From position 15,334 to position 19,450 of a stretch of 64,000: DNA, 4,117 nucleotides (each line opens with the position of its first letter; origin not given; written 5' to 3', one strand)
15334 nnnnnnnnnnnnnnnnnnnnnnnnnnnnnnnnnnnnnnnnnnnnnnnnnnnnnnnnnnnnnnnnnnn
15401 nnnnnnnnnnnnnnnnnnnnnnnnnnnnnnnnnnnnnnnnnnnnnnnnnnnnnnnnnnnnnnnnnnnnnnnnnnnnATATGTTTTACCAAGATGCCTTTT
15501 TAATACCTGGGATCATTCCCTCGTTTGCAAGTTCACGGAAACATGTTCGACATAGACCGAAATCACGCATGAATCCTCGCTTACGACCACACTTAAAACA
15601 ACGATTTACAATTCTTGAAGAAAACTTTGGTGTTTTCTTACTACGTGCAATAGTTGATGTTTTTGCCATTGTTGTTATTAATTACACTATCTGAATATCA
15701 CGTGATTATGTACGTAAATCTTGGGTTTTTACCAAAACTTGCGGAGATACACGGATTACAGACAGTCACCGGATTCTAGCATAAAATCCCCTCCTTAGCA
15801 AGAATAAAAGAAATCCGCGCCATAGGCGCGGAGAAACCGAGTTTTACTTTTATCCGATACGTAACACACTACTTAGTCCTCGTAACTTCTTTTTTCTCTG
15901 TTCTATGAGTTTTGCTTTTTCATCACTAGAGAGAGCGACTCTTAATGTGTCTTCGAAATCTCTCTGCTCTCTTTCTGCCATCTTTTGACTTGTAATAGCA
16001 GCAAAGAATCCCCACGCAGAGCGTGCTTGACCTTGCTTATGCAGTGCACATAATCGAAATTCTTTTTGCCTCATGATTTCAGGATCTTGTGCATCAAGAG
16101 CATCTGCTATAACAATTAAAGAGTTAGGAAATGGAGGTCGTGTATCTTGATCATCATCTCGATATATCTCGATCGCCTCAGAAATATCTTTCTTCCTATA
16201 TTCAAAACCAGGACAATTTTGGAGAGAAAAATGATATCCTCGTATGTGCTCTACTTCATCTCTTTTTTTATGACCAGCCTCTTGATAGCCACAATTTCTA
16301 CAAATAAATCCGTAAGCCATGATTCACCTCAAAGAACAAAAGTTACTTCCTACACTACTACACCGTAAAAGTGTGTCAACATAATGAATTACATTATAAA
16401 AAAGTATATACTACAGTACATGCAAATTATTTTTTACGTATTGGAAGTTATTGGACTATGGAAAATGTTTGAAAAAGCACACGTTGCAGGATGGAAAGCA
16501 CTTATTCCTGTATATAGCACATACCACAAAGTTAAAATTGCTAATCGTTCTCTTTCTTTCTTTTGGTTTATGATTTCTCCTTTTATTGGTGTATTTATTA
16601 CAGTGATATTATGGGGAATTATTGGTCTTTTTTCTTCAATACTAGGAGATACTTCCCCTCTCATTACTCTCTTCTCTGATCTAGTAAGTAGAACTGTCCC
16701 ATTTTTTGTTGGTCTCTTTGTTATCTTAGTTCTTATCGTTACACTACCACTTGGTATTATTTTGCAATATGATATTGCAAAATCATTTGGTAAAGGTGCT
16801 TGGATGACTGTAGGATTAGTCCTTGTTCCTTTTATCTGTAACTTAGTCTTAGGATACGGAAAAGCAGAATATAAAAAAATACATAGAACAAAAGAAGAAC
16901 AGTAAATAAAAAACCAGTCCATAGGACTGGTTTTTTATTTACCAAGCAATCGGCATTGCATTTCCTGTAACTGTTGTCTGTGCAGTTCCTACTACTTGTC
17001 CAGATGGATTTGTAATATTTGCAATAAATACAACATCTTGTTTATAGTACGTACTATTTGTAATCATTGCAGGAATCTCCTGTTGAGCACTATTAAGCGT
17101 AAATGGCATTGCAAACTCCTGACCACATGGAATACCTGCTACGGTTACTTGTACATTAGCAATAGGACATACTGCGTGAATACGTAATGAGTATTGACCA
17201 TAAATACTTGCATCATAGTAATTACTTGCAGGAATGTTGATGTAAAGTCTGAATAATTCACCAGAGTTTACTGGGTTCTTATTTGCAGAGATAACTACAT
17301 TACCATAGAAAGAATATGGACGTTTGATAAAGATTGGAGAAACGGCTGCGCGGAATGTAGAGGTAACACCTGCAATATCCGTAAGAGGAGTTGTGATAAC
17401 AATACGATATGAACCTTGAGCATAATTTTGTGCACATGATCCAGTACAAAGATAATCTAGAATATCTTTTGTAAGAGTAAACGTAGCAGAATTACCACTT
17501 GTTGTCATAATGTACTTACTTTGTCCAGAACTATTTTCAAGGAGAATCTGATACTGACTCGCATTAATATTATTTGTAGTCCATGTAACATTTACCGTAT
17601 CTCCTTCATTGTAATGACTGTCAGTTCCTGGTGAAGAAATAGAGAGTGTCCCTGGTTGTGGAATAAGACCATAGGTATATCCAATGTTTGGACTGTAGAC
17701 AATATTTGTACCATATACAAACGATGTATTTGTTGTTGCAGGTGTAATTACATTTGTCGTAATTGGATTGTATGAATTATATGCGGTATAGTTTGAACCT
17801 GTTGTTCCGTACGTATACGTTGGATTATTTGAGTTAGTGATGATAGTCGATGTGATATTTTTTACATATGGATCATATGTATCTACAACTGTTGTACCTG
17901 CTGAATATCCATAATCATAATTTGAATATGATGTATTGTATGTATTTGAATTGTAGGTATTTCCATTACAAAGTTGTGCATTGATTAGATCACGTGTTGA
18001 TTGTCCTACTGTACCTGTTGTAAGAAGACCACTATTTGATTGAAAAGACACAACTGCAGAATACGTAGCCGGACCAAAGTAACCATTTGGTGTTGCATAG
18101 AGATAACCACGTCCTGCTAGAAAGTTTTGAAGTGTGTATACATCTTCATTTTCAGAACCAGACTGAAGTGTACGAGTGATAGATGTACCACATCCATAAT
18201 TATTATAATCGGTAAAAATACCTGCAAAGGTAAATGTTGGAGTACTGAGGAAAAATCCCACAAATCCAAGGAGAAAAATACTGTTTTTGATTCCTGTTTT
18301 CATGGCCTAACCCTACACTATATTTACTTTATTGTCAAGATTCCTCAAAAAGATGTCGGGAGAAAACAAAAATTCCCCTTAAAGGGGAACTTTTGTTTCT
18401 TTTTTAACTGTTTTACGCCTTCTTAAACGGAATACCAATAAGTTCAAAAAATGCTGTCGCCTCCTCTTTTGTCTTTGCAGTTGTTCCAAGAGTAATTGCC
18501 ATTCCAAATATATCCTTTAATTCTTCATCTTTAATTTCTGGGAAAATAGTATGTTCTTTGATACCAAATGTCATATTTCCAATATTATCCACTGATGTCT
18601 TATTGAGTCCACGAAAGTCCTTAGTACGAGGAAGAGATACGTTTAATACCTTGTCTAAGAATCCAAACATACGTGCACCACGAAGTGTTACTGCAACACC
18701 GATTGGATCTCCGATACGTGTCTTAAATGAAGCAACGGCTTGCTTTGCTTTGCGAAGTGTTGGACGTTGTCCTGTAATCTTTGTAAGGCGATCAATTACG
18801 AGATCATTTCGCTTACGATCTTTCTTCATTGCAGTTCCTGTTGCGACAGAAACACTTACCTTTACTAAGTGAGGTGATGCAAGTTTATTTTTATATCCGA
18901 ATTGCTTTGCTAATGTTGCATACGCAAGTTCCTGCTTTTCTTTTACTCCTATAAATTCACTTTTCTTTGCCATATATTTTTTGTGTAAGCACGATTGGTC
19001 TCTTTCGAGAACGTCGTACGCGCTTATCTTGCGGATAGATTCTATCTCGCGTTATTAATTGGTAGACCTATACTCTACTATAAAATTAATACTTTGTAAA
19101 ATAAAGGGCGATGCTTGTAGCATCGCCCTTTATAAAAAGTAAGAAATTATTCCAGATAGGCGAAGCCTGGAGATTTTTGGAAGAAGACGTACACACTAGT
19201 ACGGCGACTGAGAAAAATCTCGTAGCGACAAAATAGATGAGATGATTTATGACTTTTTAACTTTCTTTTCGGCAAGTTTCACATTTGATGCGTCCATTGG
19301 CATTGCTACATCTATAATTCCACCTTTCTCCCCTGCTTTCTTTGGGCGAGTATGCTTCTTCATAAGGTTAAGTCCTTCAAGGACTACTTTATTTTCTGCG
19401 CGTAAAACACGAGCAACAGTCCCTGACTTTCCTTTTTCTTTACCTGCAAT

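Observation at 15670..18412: Three-gene foreign module inserted at the rplE-rpsN junction of the spc ribosomal operon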

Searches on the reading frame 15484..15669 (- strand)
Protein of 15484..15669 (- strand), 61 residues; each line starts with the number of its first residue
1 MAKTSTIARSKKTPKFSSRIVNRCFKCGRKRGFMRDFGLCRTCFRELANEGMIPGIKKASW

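Call 3: search_protein_families(library=pfam, proteins=[window:15484-15669:-], max_evalue=1)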
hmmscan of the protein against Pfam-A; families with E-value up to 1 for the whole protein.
window:15484-15669:- (61 aa): 4 families
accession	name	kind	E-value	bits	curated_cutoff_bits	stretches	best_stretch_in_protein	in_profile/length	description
PF00253.27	Ribosomal_S14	-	2.3e-23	82.1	27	1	11-60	3-54/54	Ribosomal protein S14p/S29e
PF18912.6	DZR_2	-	0.0069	16.6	27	1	22-47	8-31/56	Double zinc ribbon domain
PF10977.13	DUF2797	-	0.017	15.4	25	1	21-51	11-41/227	Protein of unknown function (DUF2797)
PF13510.11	Fer2_4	-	0.024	15.1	22.8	1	19-52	31-63/82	2Fe-2S iron-sulfur cluster binding domain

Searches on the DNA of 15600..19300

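Call 32: search_rna_families(source=window, start=15600, end=19300, threshold=evalue, max_evalue=10, show_alignments=2)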
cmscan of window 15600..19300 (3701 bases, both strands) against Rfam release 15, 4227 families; matches with E-value up to 10: 18.
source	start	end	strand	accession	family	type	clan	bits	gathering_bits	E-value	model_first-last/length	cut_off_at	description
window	16902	17049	-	RF01480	rli52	Cis-reg;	-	39.6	70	0.00098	1-95/95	no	Listeria sRNA rli52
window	18347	18407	-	RF02445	SpR14_sRNA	Gene; sRNA;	-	28.9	50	0.32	1-80/80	no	Streptococcus sRNA SpR14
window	16901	16943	-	RF00971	mir-578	Gene; miRNA;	-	28.5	98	0.027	1-84/84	no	mir-578 microRNA precursor family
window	19101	19170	-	RF02057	STnc40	Gene; sRNA;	-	24.8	45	0.35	1-70/70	no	Salmonella enterica sRNA STnc40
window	19096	19134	-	RF04343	Plastid-psbA-2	Cis-reg;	CL00153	24.6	55.8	0.16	1-60/60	no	Plastid-psbA-2 3UTR RNA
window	18370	18424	-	RF02844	RefA9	Gene; antisense;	-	24.3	49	1.3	1-64/64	no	Enterococcus sRNA A9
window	18347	18419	-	RF01770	rimP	Cis-reg; leader;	-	24.2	47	0.8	1-102/102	no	Gammaprotebacteria rimP leader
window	16803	16939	+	RF01859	Phe_leader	Cis-reg; leader;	-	22.5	55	1.6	1-125/125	no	Phenylalanine leader peptide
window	18364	18466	-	RF01859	Phe_leader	Cis-reg; leader;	-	22.4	55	1.7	1-125/125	no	Phenylalanine leader peptide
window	18366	18451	-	RF02607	AbsR25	Gene; sRNA;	-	21.7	47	1.4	1-164/164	no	Acinetobacter sRNA 25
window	16885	16954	-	RF00834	mir-268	Gene; miRNA;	-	21.7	47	1.4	1-89/89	no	mir-268 microRNA precursor family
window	18268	18397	+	RF01859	Phe_leader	Cis-reg; leader;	-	21.3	55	2.8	1-125/125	no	Phenylalanine leader peptide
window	18400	18439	-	RF01709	Lacto-rpoB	Cis-reg;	-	21.3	40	7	1-58/58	no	Lacto-rpoB RNA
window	19033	19133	+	RF04184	BTnc060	Gene; sRNA;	-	20.3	228.9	5.5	1-213/213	no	Bacteroides sRNA BTnc060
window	19091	19167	-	RF00519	suhB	Gene; sRNA;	CL00108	19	41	1.2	1-77/77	no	Makes More Granules Regulator RNA (mmgR)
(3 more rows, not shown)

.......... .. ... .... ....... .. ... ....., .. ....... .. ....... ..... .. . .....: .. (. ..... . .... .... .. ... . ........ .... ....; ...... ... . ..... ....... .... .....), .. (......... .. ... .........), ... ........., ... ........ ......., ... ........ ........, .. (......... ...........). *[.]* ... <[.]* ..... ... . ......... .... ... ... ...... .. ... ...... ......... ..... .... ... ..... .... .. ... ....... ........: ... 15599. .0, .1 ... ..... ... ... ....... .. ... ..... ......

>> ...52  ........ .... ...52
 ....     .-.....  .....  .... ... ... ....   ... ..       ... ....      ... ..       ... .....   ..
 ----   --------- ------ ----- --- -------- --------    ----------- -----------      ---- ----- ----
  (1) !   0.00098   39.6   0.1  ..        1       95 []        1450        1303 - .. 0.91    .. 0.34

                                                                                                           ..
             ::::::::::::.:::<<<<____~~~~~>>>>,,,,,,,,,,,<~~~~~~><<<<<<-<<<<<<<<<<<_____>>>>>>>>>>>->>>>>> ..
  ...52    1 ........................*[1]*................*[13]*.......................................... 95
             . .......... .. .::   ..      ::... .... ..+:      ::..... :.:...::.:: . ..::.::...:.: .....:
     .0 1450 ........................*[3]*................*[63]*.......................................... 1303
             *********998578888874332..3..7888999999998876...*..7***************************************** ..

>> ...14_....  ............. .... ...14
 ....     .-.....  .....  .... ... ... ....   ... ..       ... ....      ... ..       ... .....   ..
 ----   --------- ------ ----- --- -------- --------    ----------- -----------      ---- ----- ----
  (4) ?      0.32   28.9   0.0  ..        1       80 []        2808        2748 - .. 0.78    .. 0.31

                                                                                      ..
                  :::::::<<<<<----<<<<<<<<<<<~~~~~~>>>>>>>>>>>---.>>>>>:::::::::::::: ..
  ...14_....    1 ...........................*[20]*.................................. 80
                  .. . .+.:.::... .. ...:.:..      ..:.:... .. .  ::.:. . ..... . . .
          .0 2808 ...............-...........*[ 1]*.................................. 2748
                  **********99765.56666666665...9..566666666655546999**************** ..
